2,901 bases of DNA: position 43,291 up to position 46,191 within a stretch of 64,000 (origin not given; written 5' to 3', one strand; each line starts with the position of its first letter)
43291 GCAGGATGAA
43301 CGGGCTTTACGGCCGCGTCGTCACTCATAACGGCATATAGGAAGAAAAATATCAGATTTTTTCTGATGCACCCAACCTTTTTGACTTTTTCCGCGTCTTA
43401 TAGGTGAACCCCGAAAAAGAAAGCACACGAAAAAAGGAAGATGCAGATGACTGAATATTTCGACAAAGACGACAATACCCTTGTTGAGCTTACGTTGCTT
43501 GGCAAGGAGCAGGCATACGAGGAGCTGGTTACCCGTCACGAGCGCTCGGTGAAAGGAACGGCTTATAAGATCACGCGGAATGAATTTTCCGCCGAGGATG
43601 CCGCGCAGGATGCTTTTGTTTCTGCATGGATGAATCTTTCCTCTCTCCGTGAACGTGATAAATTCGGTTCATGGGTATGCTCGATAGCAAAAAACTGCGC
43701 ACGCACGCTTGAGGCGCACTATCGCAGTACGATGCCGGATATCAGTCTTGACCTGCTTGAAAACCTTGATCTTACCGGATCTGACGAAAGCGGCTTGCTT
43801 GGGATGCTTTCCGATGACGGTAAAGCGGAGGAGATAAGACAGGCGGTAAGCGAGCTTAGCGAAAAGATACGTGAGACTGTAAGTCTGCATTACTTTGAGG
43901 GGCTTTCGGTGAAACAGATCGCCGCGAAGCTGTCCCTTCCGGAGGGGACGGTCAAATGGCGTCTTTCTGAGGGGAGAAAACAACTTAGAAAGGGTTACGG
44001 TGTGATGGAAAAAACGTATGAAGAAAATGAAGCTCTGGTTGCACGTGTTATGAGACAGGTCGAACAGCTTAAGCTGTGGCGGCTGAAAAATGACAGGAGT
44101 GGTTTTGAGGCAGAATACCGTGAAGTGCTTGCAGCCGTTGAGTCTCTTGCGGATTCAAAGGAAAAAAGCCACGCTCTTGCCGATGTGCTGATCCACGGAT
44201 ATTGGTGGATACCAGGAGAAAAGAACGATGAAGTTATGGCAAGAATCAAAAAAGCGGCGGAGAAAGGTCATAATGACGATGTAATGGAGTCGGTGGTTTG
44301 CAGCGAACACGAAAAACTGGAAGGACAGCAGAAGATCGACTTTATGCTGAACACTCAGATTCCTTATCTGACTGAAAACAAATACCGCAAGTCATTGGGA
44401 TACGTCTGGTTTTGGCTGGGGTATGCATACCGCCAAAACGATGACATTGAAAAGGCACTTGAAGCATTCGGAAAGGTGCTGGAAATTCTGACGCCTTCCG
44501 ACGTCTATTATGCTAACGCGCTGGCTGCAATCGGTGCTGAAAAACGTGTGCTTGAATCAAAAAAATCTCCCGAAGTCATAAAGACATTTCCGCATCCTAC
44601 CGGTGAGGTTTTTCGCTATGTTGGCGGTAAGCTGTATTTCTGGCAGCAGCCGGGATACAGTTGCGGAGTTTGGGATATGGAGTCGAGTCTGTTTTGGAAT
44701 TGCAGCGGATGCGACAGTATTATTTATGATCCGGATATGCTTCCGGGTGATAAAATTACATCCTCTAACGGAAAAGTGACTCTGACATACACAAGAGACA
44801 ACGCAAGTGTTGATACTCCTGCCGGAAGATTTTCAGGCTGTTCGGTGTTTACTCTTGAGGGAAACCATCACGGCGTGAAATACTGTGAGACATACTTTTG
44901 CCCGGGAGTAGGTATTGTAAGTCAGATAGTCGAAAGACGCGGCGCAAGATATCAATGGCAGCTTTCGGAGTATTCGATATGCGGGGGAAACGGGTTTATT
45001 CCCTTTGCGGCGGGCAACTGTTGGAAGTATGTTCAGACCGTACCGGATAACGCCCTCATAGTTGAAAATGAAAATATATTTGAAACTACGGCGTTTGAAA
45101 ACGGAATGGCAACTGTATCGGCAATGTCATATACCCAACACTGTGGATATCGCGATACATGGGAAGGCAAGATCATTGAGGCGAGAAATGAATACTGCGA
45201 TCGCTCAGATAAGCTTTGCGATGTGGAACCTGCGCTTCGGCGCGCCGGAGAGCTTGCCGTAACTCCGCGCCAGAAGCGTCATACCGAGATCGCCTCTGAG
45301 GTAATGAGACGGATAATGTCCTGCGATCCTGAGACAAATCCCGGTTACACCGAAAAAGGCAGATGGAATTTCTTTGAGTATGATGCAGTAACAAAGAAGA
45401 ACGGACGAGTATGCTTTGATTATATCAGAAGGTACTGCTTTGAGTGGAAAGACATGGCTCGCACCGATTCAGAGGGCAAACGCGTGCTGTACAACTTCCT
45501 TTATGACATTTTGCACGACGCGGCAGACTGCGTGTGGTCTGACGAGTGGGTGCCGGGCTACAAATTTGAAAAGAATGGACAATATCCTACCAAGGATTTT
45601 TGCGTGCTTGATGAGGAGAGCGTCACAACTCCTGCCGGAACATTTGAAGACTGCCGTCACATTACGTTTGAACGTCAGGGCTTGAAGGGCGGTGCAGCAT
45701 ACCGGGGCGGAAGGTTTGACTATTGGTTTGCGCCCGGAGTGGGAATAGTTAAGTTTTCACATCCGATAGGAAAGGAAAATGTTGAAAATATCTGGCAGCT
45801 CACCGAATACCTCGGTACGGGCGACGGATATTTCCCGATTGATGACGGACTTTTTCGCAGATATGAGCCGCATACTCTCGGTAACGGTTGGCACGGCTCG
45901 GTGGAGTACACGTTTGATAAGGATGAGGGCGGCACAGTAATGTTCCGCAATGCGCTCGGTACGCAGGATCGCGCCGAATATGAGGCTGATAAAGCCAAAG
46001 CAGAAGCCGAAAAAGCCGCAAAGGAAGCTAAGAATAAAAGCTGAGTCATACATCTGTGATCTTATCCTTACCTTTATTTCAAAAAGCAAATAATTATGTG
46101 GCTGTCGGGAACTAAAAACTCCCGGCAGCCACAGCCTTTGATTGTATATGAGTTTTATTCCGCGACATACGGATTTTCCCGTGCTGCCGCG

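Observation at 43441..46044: Stand-alone ECF-type sigma factor fused to a ~670-aa soluble C-terminal region, with no anti-sigma gene nearby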

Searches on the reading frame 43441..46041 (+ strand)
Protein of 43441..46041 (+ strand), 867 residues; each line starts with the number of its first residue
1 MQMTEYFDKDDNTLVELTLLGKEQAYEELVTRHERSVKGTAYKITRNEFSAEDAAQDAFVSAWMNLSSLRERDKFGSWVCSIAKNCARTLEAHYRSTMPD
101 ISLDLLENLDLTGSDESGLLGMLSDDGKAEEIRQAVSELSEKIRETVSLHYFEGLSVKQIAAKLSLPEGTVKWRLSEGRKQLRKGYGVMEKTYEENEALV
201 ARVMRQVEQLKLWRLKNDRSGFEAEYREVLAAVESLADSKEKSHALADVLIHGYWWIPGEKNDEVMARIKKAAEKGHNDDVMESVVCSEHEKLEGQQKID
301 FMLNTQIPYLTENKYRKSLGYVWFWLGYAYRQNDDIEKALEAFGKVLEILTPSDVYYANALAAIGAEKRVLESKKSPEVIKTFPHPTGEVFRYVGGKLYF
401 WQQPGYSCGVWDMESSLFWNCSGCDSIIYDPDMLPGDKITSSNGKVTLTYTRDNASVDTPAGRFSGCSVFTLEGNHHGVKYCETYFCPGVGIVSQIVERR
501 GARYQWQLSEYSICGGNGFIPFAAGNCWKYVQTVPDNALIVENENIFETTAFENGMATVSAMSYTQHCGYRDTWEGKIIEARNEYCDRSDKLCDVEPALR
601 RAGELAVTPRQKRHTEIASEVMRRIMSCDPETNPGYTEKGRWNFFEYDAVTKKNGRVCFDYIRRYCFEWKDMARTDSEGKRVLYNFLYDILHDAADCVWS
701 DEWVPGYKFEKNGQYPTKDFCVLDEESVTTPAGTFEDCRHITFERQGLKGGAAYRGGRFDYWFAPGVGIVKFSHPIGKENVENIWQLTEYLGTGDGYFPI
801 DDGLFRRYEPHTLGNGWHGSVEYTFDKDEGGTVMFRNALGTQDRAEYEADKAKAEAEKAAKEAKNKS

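Call 3: search_protein_families(library=pfam, proteins=[window:43441-46041:+], max_evalue=1)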
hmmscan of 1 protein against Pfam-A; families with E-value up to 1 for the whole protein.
window:43441-46041:+ (867 aa): 15 families
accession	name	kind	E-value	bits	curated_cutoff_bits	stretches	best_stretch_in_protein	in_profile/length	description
PF04542.20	Sigma70_r2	-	2.8e-13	49.9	24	1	29-88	1-62/71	Sigma-70 region 2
PF08281.18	Sigma70_r4_2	-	7.2e-13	48.4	25.7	1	130-182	2-54/54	Sigma-70, region 4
PF04545.22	Sigma70_r4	-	3.5e-09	36.5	24.1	1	136-184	2-50/50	Sigma-70, region 4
PF21347.3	DUF3108_like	-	3.6e-07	30.7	27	1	722-771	136-183/199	DUF3108-like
PF00515.34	TPR_1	-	3.4e-05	23.9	27.8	1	322-349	3-30/34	Tetratricopeptide repeat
PF07719.23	TPR_2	-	7.4e-05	23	27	1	321-349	2-30/34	Tetratricopeptide repeat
PF07638.17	Sigma70_ECF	-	0.00069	20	21.1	1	134-182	132-179/185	ECF sigma factor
PF13181.12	TPR_8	-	0.0014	19.1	25.7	1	322-349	3-30/34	Tetratricopeptide repeat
PF13174.12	TPR_6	-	0.013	16.6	26.3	1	321-348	1-28/33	Tetratricopeptide repeat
PF14493.12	HTH_40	-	0.02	15.6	27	1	144-211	3-68/89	Helix-turn-helix domain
PF13424.12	TPR_12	-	0.024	15.3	30.1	1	325-365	8-52/77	Tetratricopeptide repeat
PF13428.12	TPR_14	-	0.032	15.4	23.5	1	323-363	4-43/44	Tetratricopeptide repeat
PF00196.25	GerE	-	0.036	14.1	23.5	1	152-173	15-36/57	Bacterial regulatory proteins, luxR family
PF13412.12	HTH_24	-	0.043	13.8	21.9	1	154-176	17-39/48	Winged helix-turn-helix DNA-binding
PF13384.12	HTH_23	-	0.11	12.8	24.6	1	140-174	3-38/50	Homeodomain-like domain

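Call 4: search_protein_families(library=ncbifam, proteins=[window:43441-46041:+], max_evalue=1)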
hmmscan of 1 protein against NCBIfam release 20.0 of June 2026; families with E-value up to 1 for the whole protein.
window:43441-46041:+ (867 aa): 86 families (the best 25 are shown)
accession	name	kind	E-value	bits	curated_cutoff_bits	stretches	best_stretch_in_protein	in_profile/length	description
NF007223.0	PRK09641.1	equivalog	2.2e-23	83.1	209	1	14-185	8-183/187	RNA polymerase sigma factor SigW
NF009171.0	PRK12518.1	equivalog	6.2e-23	81.6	208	1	8-184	11-182/191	RNA polymerase sigma factor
TIGR02937.1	sigma70-ECF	superfamily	3.3e-22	78.9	42.9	1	25-184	2-163/165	sigma-70 family RNA polymerase sigma factor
TIGR02983.1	SigE-fam_strep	subfamily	2.7e-21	76.1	141.55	1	22-184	4-156/162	SigE family RNA polymerase sigma factor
NF008888.0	PRK11922.1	equivalog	3e-21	76.1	204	1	4-184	10-194/231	RNA polymerase sigma factor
NF009172.0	PRK12519.1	subfamily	4e-21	75.4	222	1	3-184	8-187/194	RNA polymerase sigma factor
TIGR02948.1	SigW_bacill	equivalog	6.3e-21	75.3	243.1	1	20-185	14-183/187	RNA polymerase sigma factor SigW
NF007225.0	PRK09643.1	equivalog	1.2e-20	74.1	190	1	8-196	11-192/204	RNA polymerase sigma factor SigM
TIGR02985.1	Sig70_bacteroi1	subfamily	2.5e-20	73.3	126.4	1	24-184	1-160/162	RNA polymerase sigma-70 factor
NF007216.0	PRK09638.1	equivalog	3.3e-20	72.6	194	1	9-187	3-175/180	RNA polymerase sigma factor SigY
NF009174.0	PRK12522.1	equivalog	6.1e-19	68.7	217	1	23-184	2-165/175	RNA polymerase sigma factor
TIGR02989.1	Sig-70_gvs1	subfamily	3.2e-18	66.1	124.55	1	25-184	2-156/158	RNA polymerase sigma-70 factor, Rhodopirellula/Verrucomicrobium family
TIGR02954.1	Sig70_famx3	hypoth_equivalog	3.4e-18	66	188.5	1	12-184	4-165/170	RNA polymerase sigma-70 factor, TIGR02954 family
TIGR02939.1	RpoE_Sigma70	equivalog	6.7e-18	65.4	236.15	1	10-181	6-181/190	RNA polymerase sigma factor RpoE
NF058625.1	sigma_PG0214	equivalog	7.9e-18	64.7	130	1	23-189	3-164/170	GFO_1088 family ECF-type sigma factor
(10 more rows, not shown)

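Call 5: search_solved_structures(query=window:43441-46041:+, max_evalue=1, show_alignments=1)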
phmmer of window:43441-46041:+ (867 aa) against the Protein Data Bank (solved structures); distinct sequences matched with E-value up to 1: 43.
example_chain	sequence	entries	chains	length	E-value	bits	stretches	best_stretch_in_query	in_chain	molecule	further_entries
8z6g_B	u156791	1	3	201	2.1e-16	62.5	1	9-185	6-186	RNA polymerase sigma factor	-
6in7_B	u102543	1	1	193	2.4e-16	62.3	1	9-185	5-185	RNA polymerase sigma-H factor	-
5wuq_A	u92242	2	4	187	1.2e-15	60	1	20-184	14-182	ECF RNA polymerase sigma factor SigW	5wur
1or7_A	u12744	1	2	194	9.1e-13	50.4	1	10-181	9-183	RNA polymerase sigma-E factor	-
6jbq_F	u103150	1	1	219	1.1e-12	50.1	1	10-181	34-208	ECF RNA polymerase sigma-E factor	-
9m9d_F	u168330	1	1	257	2.1e-10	42.6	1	25-184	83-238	ECF RNA polymerase sigma factor SigE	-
9m9e_F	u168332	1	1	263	2.2e-10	42.6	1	25-184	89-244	ECF RNA polymerase sigma factor SigE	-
9m98_F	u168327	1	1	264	2.2e-10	42.5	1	25-184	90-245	ECF RNA polymerase sigma factor SigE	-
6jcy_F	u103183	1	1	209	3.5e-10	41.9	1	24-183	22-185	ECF RNA polymerase sigma factor SigH,ECF RNA polymerase sigma factor SigE,ECF RNA polymera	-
5zx2_F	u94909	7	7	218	2.8e-09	38.9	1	24-183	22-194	ECF RNA polymerase sigma factor SigH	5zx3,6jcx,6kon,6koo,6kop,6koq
4cxf_A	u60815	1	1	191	1e-07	33.8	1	11-182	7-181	RNA POLYMERASE SIGMA FACTOR CNRH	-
2q1z_A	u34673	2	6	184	1.4e-06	30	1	22-183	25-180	RpoE, ECF SigE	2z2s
6dv9_F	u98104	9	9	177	1.1e-05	27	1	33-183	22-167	ECF RNA polymerase sigma factor SigL | RNA polymerase sigma factor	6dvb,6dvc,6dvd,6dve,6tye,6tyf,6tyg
6jhe_A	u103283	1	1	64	1.8e-05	26.3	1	130-184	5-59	ECF RNA polymerase sigma factor SigW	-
5or5_A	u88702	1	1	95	0.00013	23.5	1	10-89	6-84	ECF RNA polymerase sigma-E factor,ECF RNA polymerase sigma factor SigW,ECF RNA polymerase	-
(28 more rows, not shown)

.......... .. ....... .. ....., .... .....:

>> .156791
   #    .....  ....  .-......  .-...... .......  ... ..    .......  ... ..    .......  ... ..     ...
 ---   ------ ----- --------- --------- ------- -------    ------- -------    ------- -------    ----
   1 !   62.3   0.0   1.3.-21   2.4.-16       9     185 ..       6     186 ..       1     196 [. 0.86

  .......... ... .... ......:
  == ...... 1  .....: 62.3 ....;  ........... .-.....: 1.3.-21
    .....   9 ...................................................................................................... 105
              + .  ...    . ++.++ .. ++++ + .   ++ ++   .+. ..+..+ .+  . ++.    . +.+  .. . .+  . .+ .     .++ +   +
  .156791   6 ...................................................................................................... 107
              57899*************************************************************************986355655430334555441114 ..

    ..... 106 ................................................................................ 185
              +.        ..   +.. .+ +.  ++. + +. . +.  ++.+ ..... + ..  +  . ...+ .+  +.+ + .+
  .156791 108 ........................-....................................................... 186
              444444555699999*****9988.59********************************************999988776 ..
